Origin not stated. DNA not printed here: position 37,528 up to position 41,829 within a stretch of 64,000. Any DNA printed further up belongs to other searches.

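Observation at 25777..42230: Complete T4P/T2SS-like locus with PilM-PilN fusion, triple tandem pilins and no PilT/PilD in cis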

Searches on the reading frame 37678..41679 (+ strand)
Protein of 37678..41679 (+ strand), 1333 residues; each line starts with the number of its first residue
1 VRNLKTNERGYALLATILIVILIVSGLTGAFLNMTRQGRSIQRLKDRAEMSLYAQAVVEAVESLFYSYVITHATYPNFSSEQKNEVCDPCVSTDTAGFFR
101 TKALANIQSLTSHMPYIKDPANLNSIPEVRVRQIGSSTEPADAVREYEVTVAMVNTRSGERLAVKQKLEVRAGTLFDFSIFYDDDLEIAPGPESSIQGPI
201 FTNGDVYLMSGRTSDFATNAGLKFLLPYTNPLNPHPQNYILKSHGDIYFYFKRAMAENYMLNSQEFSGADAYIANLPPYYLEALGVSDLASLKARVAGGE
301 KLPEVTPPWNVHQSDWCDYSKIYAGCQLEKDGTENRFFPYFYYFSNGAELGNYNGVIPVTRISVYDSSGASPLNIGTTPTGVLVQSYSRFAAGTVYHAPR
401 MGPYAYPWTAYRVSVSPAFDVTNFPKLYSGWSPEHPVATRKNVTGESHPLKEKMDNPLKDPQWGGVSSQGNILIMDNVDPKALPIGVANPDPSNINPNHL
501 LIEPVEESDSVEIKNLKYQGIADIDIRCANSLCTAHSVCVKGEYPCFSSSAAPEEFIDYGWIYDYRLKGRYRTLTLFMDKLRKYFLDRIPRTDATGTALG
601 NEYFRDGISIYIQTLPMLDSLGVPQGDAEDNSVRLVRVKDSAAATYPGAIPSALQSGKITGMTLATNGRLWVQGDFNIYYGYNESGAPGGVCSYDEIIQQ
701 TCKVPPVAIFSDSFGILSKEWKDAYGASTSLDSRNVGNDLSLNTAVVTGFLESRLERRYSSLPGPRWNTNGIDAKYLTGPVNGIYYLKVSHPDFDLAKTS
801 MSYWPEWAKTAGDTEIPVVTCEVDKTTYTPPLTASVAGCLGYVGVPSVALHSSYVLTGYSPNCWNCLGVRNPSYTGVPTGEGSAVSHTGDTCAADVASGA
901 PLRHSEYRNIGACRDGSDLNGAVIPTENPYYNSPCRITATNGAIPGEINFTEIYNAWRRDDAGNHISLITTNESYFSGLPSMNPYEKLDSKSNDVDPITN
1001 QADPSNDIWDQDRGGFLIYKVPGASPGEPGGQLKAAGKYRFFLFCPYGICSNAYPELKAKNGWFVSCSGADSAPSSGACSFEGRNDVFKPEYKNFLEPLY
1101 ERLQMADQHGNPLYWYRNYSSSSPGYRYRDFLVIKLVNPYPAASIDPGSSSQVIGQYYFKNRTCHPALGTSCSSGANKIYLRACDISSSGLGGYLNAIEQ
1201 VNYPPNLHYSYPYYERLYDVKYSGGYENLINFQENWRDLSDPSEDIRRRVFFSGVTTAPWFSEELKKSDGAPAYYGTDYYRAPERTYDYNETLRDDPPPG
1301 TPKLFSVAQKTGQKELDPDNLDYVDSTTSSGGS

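Call 4: search_protein_families(library=pfam, proteins=[window:37678-41679:+], max_evalue=0.01)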
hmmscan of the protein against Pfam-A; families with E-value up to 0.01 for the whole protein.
window:37678-41679:+ (1333 aa): 0 families

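Call 7: search_protein_families(library=ncbifam, proteins=[window:37678-41679:+], max_evalue=0.01)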
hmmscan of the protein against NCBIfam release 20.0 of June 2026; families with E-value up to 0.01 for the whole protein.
window:37678-41679:+ (1333 aa): 1 family
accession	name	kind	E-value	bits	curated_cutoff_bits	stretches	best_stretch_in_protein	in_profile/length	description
NF038301.1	EPS_HpsA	equivalog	0.00051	17.8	400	0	179-206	293-320/1503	hormogonium polysaccharide biosynthesis protein HpsA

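Call 27: find_homologous_proteins(query=window:37678-41679:+, max_evalue=0.001)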
Query window:37678-41679:+ (1333 aa): 2 proteins with E <= 0.001 among 8000 candidates.
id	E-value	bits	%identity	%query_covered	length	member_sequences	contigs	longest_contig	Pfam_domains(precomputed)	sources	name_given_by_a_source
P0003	0.0e+0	3140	100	100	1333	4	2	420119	-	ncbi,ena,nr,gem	ncbi:MAG TPA: type II secretion system protein [Candidatus Omnitrophota bacterium]|nr:type II secret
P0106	0.0e+0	1915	65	99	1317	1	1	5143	-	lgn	-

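Call 29: find_encoding_contigs(protein=P0106, flank=10000, max_places=3)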
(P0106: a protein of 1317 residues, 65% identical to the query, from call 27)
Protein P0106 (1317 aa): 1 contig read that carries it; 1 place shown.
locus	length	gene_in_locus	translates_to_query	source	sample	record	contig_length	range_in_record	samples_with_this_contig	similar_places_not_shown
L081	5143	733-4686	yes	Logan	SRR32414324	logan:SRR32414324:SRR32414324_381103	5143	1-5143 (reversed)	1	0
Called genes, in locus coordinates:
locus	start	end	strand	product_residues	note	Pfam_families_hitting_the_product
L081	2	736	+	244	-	?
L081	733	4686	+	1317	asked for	-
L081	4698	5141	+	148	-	?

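Call 51: search_protein_representatives(protein=window:37678-41277:+)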
Query: 1200 residues. Proteins with E-value up to 0.001 (for the whole library): 358; up to 1e-10: 43; up to 1e-30: 31. The best 150 are listed.
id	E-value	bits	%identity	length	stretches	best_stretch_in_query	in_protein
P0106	0.0e+00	1685.3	67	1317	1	2-1187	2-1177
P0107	1.2e-131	457.3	39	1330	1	2-1183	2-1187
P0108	2.4e-66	241.0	33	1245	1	7-815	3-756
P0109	7.1e-66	239.5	39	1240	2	5-265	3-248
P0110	1.0e-56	209.1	30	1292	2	339-795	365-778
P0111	7.4e-56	206.3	34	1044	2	6-440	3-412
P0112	2.4e-52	194.7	35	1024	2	3-442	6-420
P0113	3.9e-52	194.0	31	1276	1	7-756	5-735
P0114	1.4e-51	192.1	34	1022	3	2-266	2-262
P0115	1.8e-51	191.8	32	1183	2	6-263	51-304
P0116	3.1e-51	191.0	37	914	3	8-296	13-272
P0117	1.0e-50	189.2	36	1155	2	5-283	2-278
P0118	2.1e-50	188.2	30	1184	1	3-769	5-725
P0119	7.9e-50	186.3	37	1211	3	4-264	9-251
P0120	1.7e-49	185.2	35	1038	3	6-286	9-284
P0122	3.3e-47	177.6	30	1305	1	2-763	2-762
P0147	4.9e-12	61.1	28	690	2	9-218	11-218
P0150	1.1e-10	56.7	30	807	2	4-215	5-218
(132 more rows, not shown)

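Call 53: search_protein_families(library=ncbifam, alignment_id=A2, max_evalue=0.001)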
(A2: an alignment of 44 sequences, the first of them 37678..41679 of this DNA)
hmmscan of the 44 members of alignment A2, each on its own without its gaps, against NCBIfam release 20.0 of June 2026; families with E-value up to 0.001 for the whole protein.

A. member 1, window:37678-41679:+ (1333 aa): 1 family
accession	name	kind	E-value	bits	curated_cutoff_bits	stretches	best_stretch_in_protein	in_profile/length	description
NF038301.1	EPS_HpsA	equivalog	0.00051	17.8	400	0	179-206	293-320/1503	hormogonium polysaccharide biosynthesis protein HpsA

B. families by the number of members that match (of 44 scanned): 2 families
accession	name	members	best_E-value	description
NF038301.1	EPS_HpsA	26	2.2e-22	hormogonium polysaccharide biosynthesis protein HpsA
NF037980.1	T2SS_GspK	3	2.1e-06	type II secretion system minor pseudopilin GspK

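Call 55: find_homologous_proteins(query=A2, max_evalue=0.00001)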
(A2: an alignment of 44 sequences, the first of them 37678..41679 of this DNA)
Query A2 (44 sequences) (1333 aa, profile of the alignment): 2 proteins with E <= 0.00001 among 8000 candidates.
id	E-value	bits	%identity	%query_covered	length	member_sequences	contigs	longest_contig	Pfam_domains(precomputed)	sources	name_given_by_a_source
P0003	8.1e-248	844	100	100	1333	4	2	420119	-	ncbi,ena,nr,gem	ncbi:MAG TPA: type II secretion system protein [Candidatus Omnitrophota bacterium]|nr:type II secret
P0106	1.1e-245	837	65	99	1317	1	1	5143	-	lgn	-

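Call 57: search_solved_structures(query=A2, max_evalue=10)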
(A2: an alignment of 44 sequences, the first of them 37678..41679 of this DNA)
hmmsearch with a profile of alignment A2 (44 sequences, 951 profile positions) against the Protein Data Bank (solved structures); distinct sequences matched with E-value up to 10: 0.

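Call 58: search_protein_families(library=pfam, alignment_id=A2, max_evalue=0.01)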
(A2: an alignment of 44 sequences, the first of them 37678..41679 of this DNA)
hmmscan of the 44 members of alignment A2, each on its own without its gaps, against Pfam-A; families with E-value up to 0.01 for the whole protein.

A. member 1, window:37678-41679:+ (1333 aa): 0 families

B. families by the number of members that match (of 44 scanned): 5 families
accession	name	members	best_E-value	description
PF13499.12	EF-hand_7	1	0.00087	EF-hand domain pair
PF13202.12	EF-hand_5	1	0.00088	EF hand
PF14341.11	PilX_N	1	0.0019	PilX N-terminal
PF00036.39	EF-hand_1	1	0.0035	EF hand domain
PF13405.12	EF-hand_6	1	0.0062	EF-hand domain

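Call 59: list_cluster_members(proteins=[P0107, P0108, P0109, P0110, P0111, P0113, P0117, P0122, P0147, P0150])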
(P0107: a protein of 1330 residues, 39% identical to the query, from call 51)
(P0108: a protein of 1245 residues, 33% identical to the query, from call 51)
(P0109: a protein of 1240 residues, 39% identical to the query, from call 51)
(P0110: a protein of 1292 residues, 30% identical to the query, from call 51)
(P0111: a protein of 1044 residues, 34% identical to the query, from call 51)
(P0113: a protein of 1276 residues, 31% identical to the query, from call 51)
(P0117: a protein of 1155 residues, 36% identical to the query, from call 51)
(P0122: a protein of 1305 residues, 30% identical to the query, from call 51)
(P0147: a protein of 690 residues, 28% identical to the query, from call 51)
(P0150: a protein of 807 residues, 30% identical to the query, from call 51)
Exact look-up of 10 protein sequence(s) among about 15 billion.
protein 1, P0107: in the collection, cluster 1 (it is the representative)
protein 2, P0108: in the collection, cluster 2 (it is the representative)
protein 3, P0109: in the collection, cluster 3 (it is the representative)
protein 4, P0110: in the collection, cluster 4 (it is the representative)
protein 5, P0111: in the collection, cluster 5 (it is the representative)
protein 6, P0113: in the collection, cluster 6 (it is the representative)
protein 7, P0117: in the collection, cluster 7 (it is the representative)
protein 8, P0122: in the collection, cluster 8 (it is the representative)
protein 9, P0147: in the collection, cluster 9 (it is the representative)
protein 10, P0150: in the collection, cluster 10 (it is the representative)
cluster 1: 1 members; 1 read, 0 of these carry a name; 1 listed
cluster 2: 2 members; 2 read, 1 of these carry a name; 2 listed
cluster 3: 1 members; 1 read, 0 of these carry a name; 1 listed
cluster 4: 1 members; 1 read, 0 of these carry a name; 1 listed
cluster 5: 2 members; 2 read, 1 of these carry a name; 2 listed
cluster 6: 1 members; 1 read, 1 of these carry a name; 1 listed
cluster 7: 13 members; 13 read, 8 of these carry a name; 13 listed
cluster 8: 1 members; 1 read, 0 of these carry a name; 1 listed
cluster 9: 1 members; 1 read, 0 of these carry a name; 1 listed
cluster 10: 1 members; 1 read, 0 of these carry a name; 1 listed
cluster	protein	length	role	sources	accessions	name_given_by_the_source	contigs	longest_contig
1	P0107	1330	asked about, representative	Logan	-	-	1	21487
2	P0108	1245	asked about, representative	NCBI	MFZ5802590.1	MAG: hypothetical protein ACOY3K_05730 [Candidatus Omnitrophota bacterium]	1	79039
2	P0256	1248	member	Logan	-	-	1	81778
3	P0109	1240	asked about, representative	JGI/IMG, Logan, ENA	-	-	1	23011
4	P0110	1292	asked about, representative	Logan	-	-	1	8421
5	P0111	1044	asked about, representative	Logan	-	-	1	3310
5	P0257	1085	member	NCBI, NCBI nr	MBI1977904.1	MAG: hypothetical protein HYS55_04045 [Candidatus Omnitrophica bacterium] | hypothetical protein [Candidatus Omnitrophota bacterium]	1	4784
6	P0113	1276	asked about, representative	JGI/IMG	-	hypothetical protein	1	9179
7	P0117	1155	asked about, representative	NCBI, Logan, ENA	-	-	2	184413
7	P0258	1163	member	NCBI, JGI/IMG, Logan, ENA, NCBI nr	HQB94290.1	MAG TPA: hypothetical protein PK997_03675 [Candidatus Omnitrophota bacterium] | hypothetical protein | hypothetical protein [Candidatus Omnitrophota bacterium]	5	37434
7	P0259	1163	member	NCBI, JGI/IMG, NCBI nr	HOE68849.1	MAG TPA: hypothetical protein PLH16_04250 [Candidatus Omnitrophota bacterium] | hypothetical protein [Candidatus Omnitrophota bacterium]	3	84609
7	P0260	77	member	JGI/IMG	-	hypothetical protein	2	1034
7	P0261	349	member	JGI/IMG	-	hypothetical protein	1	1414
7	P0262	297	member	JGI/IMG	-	hypothetical protein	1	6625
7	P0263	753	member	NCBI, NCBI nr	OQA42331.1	MAG: hypothetical protein BWY49_00089 [Candidatus Omnitrophica bacterium ADurb.Bin314]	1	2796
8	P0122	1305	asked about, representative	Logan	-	-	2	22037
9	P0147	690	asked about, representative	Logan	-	-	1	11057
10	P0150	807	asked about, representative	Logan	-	-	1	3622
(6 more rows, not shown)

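Call 73: predict_structure(alignment_id=A3)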
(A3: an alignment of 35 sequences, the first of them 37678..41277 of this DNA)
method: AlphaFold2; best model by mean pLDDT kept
length: 1200 residues; sequences in the alignment: 35
mean_pLDDT: 58.3   pTM: 0.61
mean pLDDT of the five models: 58.3, 56.2, 55.5, 54.3, 50.8
residues with pLDDT >= 90: 84; 70-90: 414; 50-70: 191; < 50: 511
segments of 3 or more residues with pLDDT < 50: 1-5, 92-95, 309-335, 387-403, 407-410, 438-454, 486-498, 596-601, 620-629, 759-772, 781-784, 800-805, 817-1197
pLDDT, mean of each block of 10 residues (from residue 1): 47 75 76 77 83 87 83 77 75 59 76 61 68 75 79 85 89 74 85 87 89 69 85 77 90 82 68 70 81 86 66 38 37 54 75 61 87 72 62 34 47 77 70 62 35 62 78 85 54 46 80 79 85 81 64 77 79 91 76 49 70 73 42 85 88 66 90 91 76 79 88 88 83 73 85 64 37 56 57 55 49 51 34 29 25 23 32 28 29 31 29 29 30 31 34 28 27 29 28 32 36 35 38 27 33 41 33 32 35 41 31 28 26 25 34 30 30 30 24 36
secondary structure, 60 per line:
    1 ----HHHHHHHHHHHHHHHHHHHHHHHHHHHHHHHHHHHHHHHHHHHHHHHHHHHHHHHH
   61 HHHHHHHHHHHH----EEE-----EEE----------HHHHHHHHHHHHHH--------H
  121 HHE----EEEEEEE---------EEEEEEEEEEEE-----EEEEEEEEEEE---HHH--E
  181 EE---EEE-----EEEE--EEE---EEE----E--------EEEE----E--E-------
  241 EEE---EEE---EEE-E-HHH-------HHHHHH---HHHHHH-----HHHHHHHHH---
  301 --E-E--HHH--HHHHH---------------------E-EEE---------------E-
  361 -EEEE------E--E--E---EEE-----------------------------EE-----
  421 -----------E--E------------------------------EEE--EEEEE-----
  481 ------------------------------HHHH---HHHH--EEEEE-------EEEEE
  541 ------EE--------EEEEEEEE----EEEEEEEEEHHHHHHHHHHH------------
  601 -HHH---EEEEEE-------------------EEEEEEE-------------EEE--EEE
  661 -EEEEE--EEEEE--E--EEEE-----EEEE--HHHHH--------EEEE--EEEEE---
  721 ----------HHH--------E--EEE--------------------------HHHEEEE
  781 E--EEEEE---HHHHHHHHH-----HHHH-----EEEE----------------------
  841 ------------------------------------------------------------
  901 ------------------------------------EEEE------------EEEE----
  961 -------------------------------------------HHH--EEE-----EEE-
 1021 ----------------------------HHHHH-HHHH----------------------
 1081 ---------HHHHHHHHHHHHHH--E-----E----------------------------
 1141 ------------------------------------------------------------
elements in order (helices of 4 or more, strands of 3 or more residues): H5-72 E77-79 E85-87 H98-111 E128-134 E144-155 E161-171 E180-182 E186-188 E194-197 E200-202 E206-208 E222-225 E241-243 E247-249 E253-255 H269-274 H278-283 H289-297 H313-317 E341-343 E362-365 E382-384 E466-468 E471-475 H511-514 H518-521 E524-528 E536-540 E557-564 E569-577 H578-588 E608-613 E633-639 E653-655 E658-660 E662-666 E669-673 E679-682 E688-691 H694-698 E707-710 E713-717 E745-747 E777-781 E784-788 H792-800 H806-809 E815-818 E937-940 E953-956 E1009-1011 E1017-1019 H1049-1053 H1055-1058 H1090-1103

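Call 77: fold_search(model_id=the predicted structure, library=pdb)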
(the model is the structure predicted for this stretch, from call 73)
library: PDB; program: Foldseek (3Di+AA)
matches with E <= 10: 953; with E <= 0.001: 0
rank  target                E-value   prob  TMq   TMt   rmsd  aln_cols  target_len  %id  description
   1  5aiw_MODEL_1_A        1.4e-01  0.14  0.04  0.24  11.8       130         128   11  NMR solution structure of the putative transfer protein TraH from Gram-positive conjugative plasmid pIP501 (released 2016-03-09)
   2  5ohl_F                1.7e-01  0.35  0.04  0.31   7.4        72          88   17  K6-specific affimer bound to K6 diUb (released 2017-10-04)
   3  4ge6_A                2.5e-01  0.23  0.03  0.08   6.5        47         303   13  Crystal structure of human protein tyrosine phosphatase PTPN9 (MEG2) complex with compound 7 (released 2012-10-31)
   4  5ohl_A                2.5e-01  0.18  0.04  0.27   7.7        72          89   14  K6-specific affimer bound to K6 diUb (released 2017-10-04)
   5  8f2r_C                2.5e-01  0.08  0.03  0.13  21.6        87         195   14  Human CCC complex (released 2023-05-24)
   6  8f2r_J                2.6e-01  0.20  0.03  0.16  18.7        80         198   10  Human CCC complex (released 2023-05-24)
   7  3hk4_C                2.8e-01  0.16  0.04  0.28  14.1       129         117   10  CRYSTAL STRUCTURE OF A PUTATIVE SNOAL-LIKE POLYKETIDE CYCLASE [CARBOHYDRATE PHOSPHATASE] (MLR7391) FROM MESORHIZOBIUM  (released 2009-06-09)
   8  2pa5_A                2.9e-01  0.21  0.03  0.09   6.5        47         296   13  Crystal structure of human protein tyrosine phosphatase PTPN9 (released 2007-05-15)
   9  4jhc_B                2.9e-01  0.20  0.04  0.18   8.2        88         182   15  Crystal structure of the uncharacterized Maf protein YceF from E. coli (released 2013-03-20)
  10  8p0w_J                3.3e-01  0.14  0.04  0.17  19.1        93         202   15  Structure of the human Commander complex COMMD ring (released 2024-03-20)
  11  2ia7                  3.7e-01  0.25  0.05  0.34   5.8        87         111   13  Crystal structure of putative tail lysozyme (NP_952040.1) from GEOBACTER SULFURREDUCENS at 1.44 A resolution (released 2006-09-19)
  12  1lar_B                3.7e-01  0.10  0.03  0.06   7.0        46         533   13  CRYSTAL STRUCTURE OF THE TANDEM PHOSPHATASE DOMAINS OF RPTP LAR (released 2000-04-25)
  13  2bo9_B                3.9e-01  0.25  0.05  0.19   7.7        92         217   12  Human carboxypeptidase A4 in complex with human latexin. (released 2005-04-15)
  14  3tal_B                3.9e-01  0.16  0.03  0.08  13.2        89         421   10  Crystal structure of NurA with manganese (released 2011-11-23)
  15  3ppe_A                3.9e-01  0.03  0.02  0.11  17.5       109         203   15  Crystal structure of chicken VE-cadherin EC1-2 (released 2011-02-02)
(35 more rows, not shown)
